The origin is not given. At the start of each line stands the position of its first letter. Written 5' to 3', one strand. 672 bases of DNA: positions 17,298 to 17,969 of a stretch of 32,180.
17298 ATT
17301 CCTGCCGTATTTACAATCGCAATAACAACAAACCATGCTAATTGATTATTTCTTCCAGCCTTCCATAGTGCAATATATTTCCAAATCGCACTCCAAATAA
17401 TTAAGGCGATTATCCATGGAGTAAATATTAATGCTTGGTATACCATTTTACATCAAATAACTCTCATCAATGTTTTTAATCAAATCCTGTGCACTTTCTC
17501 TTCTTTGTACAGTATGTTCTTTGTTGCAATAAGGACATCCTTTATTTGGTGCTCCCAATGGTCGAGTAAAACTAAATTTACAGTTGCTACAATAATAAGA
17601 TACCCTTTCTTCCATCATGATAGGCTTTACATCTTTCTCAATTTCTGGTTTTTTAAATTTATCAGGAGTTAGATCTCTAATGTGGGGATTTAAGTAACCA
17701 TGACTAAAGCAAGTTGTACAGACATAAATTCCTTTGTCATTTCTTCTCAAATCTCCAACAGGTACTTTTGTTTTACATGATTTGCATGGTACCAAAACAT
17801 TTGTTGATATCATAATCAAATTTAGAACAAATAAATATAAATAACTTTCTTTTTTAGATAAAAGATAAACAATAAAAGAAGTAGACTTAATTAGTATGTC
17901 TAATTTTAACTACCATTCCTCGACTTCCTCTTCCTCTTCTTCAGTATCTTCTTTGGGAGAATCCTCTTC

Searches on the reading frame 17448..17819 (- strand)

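Call 59: search_protein_families(library=pfam, proteins=[window:17448-17819:-], max_evalue=0.01)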
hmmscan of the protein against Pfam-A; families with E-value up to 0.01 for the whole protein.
window:17448-17819:- (123 aa): 1 family
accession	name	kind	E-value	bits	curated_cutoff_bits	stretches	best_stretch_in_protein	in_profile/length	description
PF01155.25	HypA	-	0.00052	20.5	28.9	0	63-103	59-97/112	Hydrogenase/urease nickel incorporation, metallochaperone, hypA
